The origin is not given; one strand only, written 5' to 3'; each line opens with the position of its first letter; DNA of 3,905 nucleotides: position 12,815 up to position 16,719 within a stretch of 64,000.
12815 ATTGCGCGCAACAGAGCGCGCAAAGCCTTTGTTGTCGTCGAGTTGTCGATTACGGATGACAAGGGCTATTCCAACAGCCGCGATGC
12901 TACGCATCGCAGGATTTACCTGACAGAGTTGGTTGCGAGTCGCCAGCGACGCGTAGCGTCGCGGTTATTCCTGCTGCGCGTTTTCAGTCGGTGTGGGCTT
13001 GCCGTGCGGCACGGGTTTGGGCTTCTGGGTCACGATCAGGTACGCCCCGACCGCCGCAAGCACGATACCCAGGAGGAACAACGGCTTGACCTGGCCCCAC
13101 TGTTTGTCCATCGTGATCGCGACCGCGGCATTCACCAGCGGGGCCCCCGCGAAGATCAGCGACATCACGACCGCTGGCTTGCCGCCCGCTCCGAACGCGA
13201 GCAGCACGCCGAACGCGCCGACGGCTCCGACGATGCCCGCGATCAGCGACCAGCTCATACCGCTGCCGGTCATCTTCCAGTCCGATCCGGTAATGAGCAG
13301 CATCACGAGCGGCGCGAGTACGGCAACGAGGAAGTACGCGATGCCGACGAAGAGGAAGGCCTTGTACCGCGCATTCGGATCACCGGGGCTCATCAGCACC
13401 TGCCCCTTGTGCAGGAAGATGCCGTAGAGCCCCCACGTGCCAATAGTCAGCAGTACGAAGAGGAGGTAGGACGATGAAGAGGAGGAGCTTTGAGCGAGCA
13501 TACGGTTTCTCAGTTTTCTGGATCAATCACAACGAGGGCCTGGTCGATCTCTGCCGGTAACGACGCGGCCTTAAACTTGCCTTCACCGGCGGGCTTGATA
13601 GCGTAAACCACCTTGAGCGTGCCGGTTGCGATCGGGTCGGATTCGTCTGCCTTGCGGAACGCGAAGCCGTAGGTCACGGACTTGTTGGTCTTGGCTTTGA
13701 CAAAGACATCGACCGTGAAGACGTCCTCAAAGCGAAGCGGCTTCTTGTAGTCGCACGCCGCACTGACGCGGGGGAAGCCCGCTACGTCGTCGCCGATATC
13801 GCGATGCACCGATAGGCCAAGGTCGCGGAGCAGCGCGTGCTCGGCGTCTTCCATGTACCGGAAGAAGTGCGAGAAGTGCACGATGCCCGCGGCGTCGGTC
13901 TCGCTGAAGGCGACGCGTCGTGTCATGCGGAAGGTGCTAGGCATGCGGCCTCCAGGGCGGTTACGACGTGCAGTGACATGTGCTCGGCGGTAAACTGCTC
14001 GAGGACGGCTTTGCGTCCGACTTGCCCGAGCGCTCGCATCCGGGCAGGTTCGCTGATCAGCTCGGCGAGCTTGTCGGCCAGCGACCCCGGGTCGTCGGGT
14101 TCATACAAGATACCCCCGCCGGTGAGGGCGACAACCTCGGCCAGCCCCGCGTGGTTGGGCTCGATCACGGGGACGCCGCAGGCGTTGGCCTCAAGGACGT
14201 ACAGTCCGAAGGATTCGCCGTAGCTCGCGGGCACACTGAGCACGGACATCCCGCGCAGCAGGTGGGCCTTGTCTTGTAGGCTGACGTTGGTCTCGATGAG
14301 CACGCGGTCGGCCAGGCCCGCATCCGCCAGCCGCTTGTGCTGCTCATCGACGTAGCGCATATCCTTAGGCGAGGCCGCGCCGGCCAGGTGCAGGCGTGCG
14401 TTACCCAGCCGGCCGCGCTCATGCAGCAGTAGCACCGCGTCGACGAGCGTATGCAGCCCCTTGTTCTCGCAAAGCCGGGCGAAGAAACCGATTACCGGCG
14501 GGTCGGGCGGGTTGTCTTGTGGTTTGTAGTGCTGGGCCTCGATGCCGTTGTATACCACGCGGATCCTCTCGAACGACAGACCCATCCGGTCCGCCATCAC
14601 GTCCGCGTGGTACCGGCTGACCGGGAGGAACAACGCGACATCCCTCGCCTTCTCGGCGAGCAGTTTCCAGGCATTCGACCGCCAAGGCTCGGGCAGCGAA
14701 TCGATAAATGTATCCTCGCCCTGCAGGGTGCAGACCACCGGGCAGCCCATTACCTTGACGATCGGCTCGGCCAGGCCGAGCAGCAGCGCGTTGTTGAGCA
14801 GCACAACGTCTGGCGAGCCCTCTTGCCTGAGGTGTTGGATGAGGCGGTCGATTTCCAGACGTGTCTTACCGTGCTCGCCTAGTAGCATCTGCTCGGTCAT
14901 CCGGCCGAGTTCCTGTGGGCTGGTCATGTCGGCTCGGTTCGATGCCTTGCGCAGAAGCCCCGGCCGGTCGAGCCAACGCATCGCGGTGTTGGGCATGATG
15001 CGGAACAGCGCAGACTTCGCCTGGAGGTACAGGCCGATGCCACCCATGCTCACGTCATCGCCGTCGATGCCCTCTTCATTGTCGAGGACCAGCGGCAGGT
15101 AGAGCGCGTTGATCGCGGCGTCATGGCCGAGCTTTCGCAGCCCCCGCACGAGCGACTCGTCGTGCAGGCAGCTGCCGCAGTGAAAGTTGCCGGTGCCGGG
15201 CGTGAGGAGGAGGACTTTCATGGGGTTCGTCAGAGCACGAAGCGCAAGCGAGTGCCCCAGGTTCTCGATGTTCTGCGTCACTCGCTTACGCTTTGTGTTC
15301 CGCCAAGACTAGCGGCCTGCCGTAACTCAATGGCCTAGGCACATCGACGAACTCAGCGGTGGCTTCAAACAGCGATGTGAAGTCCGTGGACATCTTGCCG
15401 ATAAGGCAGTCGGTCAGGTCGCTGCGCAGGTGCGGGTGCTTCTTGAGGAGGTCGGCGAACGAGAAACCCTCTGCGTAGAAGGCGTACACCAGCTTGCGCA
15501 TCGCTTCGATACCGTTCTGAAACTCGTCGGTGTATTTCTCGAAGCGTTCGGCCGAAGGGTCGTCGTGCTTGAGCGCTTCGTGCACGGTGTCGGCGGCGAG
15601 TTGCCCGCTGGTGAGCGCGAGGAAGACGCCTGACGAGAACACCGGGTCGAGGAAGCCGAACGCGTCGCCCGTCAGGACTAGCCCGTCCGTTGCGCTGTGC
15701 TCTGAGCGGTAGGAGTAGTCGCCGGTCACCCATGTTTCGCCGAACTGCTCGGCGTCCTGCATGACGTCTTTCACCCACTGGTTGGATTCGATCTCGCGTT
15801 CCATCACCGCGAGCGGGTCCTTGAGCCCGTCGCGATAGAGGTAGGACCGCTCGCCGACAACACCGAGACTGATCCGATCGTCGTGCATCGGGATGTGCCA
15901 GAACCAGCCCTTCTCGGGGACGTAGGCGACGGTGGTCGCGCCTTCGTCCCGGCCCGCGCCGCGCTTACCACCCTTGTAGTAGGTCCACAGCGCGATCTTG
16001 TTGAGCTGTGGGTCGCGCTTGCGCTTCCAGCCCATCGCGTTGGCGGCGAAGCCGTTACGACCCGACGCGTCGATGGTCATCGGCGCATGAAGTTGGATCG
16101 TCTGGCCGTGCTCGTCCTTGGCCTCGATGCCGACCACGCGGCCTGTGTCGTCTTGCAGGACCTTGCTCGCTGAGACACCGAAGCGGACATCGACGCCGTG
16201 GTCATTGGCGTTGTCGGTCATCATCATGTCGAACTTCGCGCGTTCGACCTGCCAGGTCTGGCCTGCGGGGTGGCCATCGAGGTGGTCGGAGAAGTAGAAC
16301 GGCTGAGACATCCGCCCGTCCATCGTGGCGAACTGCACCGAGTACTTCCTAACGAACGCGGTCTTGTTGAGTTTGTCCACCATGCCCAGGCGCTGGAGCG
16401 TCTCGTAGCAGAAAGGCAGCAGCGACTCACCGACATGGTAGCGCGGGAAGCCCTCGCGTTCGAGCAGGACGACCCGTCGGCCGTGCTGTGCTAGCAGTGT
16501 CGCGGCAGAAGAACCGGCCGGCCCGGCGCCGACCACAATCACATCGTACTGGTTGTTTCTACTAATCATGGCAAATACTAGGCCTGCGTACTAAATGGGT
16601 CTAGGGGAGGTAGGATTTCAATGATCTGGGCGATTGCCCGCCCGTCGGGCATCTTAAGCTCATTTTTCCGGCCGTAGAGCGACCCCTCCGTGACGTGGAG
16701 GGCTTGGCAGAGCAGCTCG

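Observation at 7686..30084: Candidate undescribed system: MarR-controlled 17-gene operon for a modified aromatic metabolite or cofactor with no PKS/NRPS core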

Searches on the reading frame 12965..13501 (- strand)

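Call 4: search_protein_families(library=pfam, proteins=[window:12965-13501:-])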
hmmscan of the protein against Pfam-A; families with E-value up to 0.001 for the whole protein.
window:12965-13501:- (178 aa): 0 families

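Call 6: search_protein_families(library=ncbifam, proteins=[window:12965-13501:-], max_evalue=0.01)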
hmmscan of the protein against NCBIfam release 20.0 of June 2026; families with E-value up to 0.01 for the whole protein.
window:12965-13501:- (178 aa): 0 families

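Call 25: search_protein_families(library=pfam, proteins=[window:12965-13501:-], max_evalue=10)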
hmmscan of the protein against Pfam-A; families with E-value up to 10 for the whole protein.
window:12965-13501:- (178 aa): 2 families
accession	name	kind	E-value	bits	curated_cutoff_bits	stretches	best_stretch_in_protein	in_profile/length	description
PF09843.14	DUF2070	-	0.048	12.4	30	1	11-156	16-148/561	Predicted membrane protein (DUF2070)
PF05365.17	UCR_UQCRX_QCR9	-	1.4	9.3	27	1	110-137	12-39/53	Ubiquinol-cytochrome C reductase, UQCRX/QCR9 like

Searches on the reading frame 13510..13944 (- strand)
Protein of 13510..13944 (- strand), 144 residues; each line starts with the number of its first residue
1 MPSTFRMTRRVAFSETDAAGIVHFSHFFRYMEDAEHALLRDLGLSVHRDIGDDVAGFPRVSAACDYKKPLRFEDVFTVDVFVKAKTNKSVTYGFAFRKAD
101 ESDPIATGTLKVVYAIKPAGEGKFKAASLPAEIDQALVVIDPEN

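Call 4: search_protein_families(library=pfam, proteins=[window:13510-13944:-])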
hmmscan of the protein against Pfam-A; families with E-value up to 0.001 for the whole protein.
window:13510-13944:- (144 aa): 2 families
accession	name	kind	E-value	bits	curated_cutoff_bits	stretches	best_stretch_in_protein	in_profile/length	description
PF13279.12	4HBT_2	-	2.8e-11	44.4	25.5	1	11-137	1-122/122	Thioesterase-like superfamily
PF03061.28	4HBT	-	7.1e-07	29.9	20.6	1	20-101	2-75/79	Thioesterase superfamily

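Call 6: search_protein_families(library=ncbifam, proteins=[window:13510-13944:-], max_evalue=0.01)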
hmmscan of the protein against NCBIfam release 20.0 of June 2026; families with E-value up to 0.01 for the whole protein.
window:13510-13944:- (144 aa): 4 families
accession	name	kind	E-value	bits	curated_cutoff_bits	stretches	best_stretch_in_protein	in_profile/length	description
TIGR00051.1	TIGR00051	subfamily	2.2e-15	57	68.7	1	9-112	2-104/117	YbgC/FadM family acyl-CoA thioesterase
TIGR02799.1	thio_ybgC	equivalog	2.7e-14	53.5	141.35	1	5-135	1-125/126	tol-pal system-associated acyl-CoA thioesterase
NF008065.0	PRK10800.1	equivalog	1.7e-08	34.7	185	1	4-106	5-104/134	tol-pal system-associated acyl-CoA thioesterase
NF047424.1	MenI_Staph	exception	0.00019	21.4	225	1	11-108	10-105/148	1,4-dihydroxy-2-naphthoyl-CoA hydrolase MenI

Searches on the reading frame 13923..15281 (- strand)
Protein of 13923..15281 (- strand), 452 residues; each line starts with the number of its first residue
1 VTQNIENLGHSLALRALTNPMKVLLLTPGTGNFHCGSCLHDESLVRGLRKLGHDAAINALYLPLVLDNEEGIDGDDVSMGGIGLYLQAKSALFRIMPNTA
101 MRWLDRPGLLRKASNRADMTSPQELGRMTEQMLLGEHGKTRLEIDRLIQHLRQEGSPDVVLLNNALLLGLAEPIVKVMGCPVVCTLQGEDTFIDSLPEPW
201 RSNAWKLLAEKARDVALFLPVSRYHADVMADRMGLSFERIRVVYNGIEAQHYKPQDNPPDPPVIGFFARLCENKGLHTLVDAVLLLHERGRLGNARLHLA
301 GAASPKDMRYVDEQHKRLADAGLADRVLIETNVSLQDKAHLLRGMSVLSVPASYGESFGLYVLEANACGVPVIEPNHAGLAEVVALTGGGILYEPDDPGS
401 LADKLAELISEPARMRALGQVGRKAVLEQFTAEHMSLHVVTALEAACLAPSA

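Call 4: search_protein_families(library=pfam, proteins=[window:13923-15281:-])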
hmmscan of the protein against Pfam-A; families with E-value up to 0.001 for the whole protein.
window:13923-15281:- (452 aa): 6 families
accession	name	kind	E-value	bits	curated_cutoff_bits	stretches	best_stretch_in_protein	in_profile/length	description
PF00534.26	Glycos_transf_1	-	7.2e-26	91.2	26.4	1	255-424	9-171/172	Glycosyl transferases group 1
PF13692.12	Glyco_trans_1_4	-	3.2e-23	83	27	1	262-410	2-141/142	Glycosyl transferases group 1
PF13439.12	Glyco_transf_4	-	5.5e-13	49.7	28.5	1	142-249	59-168/170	Glycosyltransferase Family 4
PF20706.3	GT4-conflict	-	3.6e-10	39.8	26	1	246-385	180-321/385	Family 4 Glycosyltransferase in conflict systems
PF13579.12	Glyco_trans_4_4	-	1e-08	36.1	29.7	1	44-246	10-158/158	Glycosyl transferase 4-like domain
PF13524.12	Glyco_trans_1_2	-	1.3e-06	28.9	25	1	292-435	12-138/144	Glycosyl transferase-like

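Call 6: search_protein_families(library=ncbifam, proteins=[window:13923-15281:-], max_evalue=0.01)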
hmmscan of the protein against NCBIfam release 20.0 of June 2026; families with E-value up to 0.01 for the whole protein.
window:13923-15281:- (452 aa): 28 families (the best 25 are shown)
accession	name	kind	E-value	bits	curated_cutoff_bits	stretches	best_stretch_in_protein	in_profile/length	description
NF041876.1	EPS_EpsE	equivalog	7.3e-26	91.3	400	1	229-434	176-384/389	exopolysaccharide biosynthesis GT4 family glycosyltransferase EpsE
TIGR03088.1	stp2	hypoth_equivalog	6.2e-25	88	409.05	1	215-436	137-363/374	TIGR03088 family PEP-CTERM/XrtA system glycosyltransferase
TIGR03449.1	mycothiol_MshA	equivalog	3.2e-21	75.7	462.5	1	234-435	184-392/406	D-inositol-3-phosphate glycosyltransferase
TIGR02149.1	glgA_Coryne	subfamily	3.5e-17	62.6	302.4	1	226-436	157-380/391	glycogen synthase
NF038295.1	EPS_HpsP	equivalog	4.3e-15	55.6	550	1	256-442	202-383/388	hormogonium polysaccharide biosynthesis glycosyltransferase HpsP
TIGR03999.1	thiol_BshA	equivalog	5.9e-15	55.1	273.7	1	239-435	168-362/375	N-acetyl-alpha-D-glucosaminyl L-malate synthase BshA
TIGR04047.1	MSMEG_0565_glyc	hypoth_equivalog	1.9e-14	53.5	259.85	1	218-432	142-360/373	MSMEG_0565 family glycosyltransferase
NF038298.1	EPS_HpsO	equivalog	9.6e-13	47.6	575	1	262-436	202-377/388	hormogonium polysaccharide biosynthesis glycosyltransferase HpsO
TIGR04005.1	wcaL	equivalog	5.8e-12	45.2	537.6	1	216-434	176-394/406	colanic acid biosynthesis glycosyltransferase WcaL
NF053787.1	GlcN_PG_synth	equivalog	8.4e-12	44.6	480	1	334-434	251-347/361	N-acetylglucosaminyl phosphatidylglycerol synthase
NF038229.1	Glyco4_Geo_Pelo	equivalog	3.9e-11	42.6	400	1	148-434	47-324/338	GPMC system family 4 glycosyltransferase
NF041010.1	glycosy_Agl16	equivalog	6.3e-11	41.7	575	1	212-405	131-315/352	glycosylation protein Agl16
NF046085.1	XrtY_assoc_Gly1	equivalog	1.8e-10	40.3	400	1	243-435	187-373/387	XrtY-associated glycosyltransferase XYAG1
TIGR02472.1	sucr_P_syn_N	equivalog_domain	1.1e-09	37.7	576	1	351-433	346-428/439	sucrose-phosphate synthase, putative, glycosyltransferase domain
NF038011.1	PelF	equivalog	5.3e-09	35.7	100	1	234-435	276-481/489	GT4 family glycosyltransferase PelF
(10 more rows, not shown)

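Call 57: search_solved_structures(query=window:13923-15281:-, max_evalue=1e-8)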
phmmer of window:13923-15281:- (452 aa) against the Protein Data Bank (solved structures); distinct sequences matched with E-value up to 1e-8: 10.
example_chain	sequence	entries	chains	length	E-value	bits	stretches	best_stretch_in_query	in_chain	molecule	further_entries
6kih_A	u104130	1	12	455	1.5e-15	60.1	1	256-438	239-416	Tll1590 protein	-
7qsg_A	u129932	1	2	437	3.5e-15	58.8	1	154-447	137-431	D-inositol 3-phosphate glycosyltransferase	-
3mbo_A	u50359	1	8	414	4.6e-12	48.6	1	324-435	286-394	Glycosyltransferase, group 1 family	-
2jjm_A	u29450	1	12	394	1.3e-11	47.1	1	324-435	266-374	GLYCOSYL TRANSFERASE, GROUP 1 FAMILY PROTEIN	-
3c4q_A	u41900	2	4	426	3.6e-11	45.6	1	258-418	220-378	Predicted glycosyltransferases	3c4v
3c48_A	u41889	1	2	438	3.9e-11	45.5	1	258-418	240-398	Predicted glycosyltransferases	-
5i45_A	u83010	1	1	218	6.1e-11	44.9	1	257-430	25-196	Glycosyl transferases group 1 family protein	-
6tvp_A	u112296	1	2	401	2.8e-10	42.7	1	208-436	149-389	Alpha-maltose-1-phosphate synthase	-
3okc_A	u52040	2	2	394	6.5e-10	41.5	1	261-443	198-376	GDP-mannose-dependent alpha-(1-6)-phosphatidylinositol monomannoside mannosyltransferase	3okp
3oka_A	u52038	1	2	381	7e-10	41.4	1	261-441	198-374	GDP-mannose-dependent alpha-(1-6)-phosphatidylinositol monomannoside mannosyltransferase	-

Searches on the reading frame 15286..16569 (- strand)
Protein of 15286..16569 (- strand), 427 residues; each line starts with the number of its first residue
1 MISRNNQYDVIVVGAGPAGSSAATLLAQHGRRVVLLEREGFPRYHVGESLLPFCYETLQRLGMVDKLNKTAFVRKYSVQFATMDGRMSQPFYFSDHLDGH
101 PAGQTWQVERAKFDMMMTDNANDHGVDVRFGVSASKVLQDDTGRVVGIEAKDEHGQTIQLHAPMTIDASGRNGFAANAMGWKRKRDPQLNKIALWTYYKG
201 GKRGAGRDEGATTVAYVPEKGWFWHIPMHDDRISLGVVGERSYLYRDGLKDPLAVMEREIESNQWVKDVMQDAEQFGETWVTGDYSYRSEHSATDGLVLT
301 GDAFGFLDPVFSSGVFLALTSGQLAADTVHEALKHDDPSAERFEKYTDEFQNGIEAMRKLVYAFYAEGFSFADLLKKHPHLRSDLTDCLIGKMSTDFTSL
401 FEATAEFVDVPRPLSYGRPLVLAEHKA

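Call 4: search_protein_families(library=pfam, proteins=[window:15286-16569:-])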
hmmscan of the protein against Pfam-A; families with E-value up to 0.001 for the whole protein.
window:15286-16569:- (427 aa): 11 families
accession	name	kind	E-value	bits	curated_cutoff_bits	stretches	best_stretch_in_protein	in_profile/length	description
PF04820.20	Trp_halogenase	-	2.5e-32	112.8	21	2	105-366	152-387/458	Tryptophan halogenase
PF01494.25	FAD_binding_3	-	3.8e-17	63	22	1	8-189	2-177/349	FAD binding domain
PF12831.13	FAD_oxidored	-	1.2e-13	51.6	27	1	9-175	1-150/416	FAD dependent oxidoreductase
PF00890.30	FAD_binding_2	-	3.5e-10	40.1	20.4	1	9-40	1-32/414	FAD binding domain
PF01266.30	DAO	-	7.2e-10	39.3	27.9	1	9-42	1-34/353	FAD dependent oxidoreductase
PF07992.20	Pyr_redox_2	-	1.8e-09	37.9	26.1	1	8-40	1-33/291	Pyridine nucleotide-disulphide oxidoreductase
PF13450.12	NAD_binding_8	-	3.5e-07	30.8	21.9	1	12-39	1-28/68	NAD(P)-binding Rossmann-like domain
PF00070.33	Pyr_redox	-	1.3e-06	29.2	22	0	10-43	2-35/82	Pyridine nucleotide-disulphide oxidoreductase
PF01134.28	GIDA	-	2.7e-05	23.9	22.1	1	9-37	1-29/391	Glucose inhibited division protein A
PF03486.20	HI0933_like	-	7.3e-05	22.8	50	1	9-39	2-32/244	HI0933-like protein Rossmann domain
PF01946.23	Thi4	-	7.5e-05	22.5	26.2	1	7-39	17-50/235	Thi4 family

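Call 6: search_protein_families(library=ncbifam, proteins=[window:15286-16569:-], max_evalue=0.01)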
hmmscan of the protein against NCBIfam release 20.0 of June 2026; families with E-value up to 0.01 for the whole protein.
window:15286-16569:- (427 aa): 124 families (the best 25 are shown)
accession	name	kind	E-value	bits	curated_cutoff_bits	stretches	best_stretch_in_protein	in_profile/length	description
NF033113.0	halo_ClmS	equivalog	6.6e-60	203.2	900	1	9-366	4-358/570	chloramphenicol-biosynthetic FADH2-dependent halogenase CmlS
NF049967.1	QhpG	equivalog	1.4e-40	139.6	240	1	10-367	1-324/423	flavin-dependent monooxygenase QhpG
TIGR02032.1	GG-red-SF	subfamily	3.3e-39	135.3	158.8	1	8-329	1-297/297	geranylgeranyl reductase family protein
NF038171.1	maturase_LodB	equivalog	1e-33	116.9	400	1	9-367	1-347/361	lysine-epsilon-oxidase maturase LodB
NF038174.1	maturase_GoxB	equivalog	7.4e-25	87.7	400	1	9-372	2-350/358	glycine oxidase maturase GoxB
NF041160.1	DGGPL_Thplmales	equivalog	6e-21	74.8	780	1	7-359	3-338/396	digeranylgeranylglycerophospholipid reductase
NF007542.0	PRK10157.1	subfamily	2.1e-20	72.9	610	2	6-186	4-177/428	FAD-dependent oxidoreductase FixC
NF045655.1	MkRedMenJ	equivalog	3.4e-19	69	700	1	6-359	3-341/406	menaquinone reductase MenJ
NF041080.1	DGGGPL_reductase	equivalog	4.7e-19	68.6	580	1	7-350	1-332/447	digeranylgeranylglycerophospholipid reductase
TIGR02023.1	BchP-ChlP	subfamily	2.6e-17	62.9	343.3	2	108-360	89-331/388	geranylgeranyl diphosphate reductase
NF041385.1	Dggglyphlred_Halo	equivalog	4.5e-15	55.1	700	2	5-41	2-41/405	digeranylgeranylglycerophospholipid reductase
NF004834.1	PRK06185.1-3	subfamily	1e-14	54.2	500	1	5-344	5-334/420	FAD-dependent oxidoreductase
NF004833.1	PRK06185.1-1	subfamily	9.3e-14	51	488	1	9-336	4-322/403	FAD-dependent oxidoreductase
NF004829.0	PRK06183.1-3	subfamily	8.3e-13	47.9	390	1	4-182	5-184/520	bifunctional 3-(3-hydroxy-phenyl)propionate/3-hydroxycinnamic acid hydroxylase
NF004832.0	PRK06184.1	subfamily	4.3e-12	45.6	476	1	4-170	3-168/506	hypothetical protein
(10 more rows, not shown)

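Call 26: search_solved_structures(query=window:15286-16569:-, max_evalue=0.00001, show_alignments=1)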
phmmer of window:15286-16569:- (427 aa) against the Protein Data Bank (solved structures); distinct sequences matched with E-value up to 0.00001: 26.
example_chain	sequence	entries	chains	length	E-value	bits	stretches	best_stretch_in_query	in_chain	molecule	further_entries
8zop_A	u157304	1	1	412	5.8e-62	213.3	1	5-366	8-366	Halogenase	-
3e1t_A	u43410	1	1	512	8.1e-53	183.2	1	3-365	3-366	Halogenase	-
5dbj_E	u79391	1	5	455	2.1e-48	168.7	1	5-393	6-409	FADH2-dependent halogenase PltA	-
5bul_A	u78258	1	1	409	7.9e-48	166.8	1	7-389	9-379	flavin-dependent halogenase triple mutant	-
3nix_A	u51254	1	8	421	1.5e-47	165.9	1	6-379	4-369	Flavoprotein/dehydrogenase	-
5bva_A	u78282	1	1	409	7.1e-47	163.6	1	7-389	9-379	flavin-dependent halogenase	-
5buk_A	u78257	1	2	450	6.3e-45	157.2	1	5-396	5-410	FADH2-dependent halogenase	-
3i3l_A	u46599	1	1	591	2.2e-44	155.4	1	8-367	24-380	Alkylhalidase CmlS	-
7fco_A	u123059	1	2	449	1.8e-42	149.1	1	7-391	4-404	ChlB4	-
8gu0_A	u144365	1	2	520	3.2e-35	125.2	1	8-342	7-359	Non-heme halogenase radH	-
3oz2_A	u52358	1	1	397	1.1e-16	64.1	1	7-351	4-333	Digeranylgeranylglycerophospholipid reductase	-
7xgb_A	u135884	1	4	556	2.6e-15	59.6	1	6-355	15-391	Tetracycline 7-halogenase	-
7v0b_A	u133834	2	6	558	2.7e-15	59.6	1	6-355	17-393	Tetracycline 7-halogenase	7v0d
6bzt_A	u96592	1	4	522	1.2e-13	54.2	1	3-55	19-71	Halogenase PltM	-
6bza_A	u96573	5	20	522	1.2e-13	54.2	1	3-55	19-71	Halogenase PltM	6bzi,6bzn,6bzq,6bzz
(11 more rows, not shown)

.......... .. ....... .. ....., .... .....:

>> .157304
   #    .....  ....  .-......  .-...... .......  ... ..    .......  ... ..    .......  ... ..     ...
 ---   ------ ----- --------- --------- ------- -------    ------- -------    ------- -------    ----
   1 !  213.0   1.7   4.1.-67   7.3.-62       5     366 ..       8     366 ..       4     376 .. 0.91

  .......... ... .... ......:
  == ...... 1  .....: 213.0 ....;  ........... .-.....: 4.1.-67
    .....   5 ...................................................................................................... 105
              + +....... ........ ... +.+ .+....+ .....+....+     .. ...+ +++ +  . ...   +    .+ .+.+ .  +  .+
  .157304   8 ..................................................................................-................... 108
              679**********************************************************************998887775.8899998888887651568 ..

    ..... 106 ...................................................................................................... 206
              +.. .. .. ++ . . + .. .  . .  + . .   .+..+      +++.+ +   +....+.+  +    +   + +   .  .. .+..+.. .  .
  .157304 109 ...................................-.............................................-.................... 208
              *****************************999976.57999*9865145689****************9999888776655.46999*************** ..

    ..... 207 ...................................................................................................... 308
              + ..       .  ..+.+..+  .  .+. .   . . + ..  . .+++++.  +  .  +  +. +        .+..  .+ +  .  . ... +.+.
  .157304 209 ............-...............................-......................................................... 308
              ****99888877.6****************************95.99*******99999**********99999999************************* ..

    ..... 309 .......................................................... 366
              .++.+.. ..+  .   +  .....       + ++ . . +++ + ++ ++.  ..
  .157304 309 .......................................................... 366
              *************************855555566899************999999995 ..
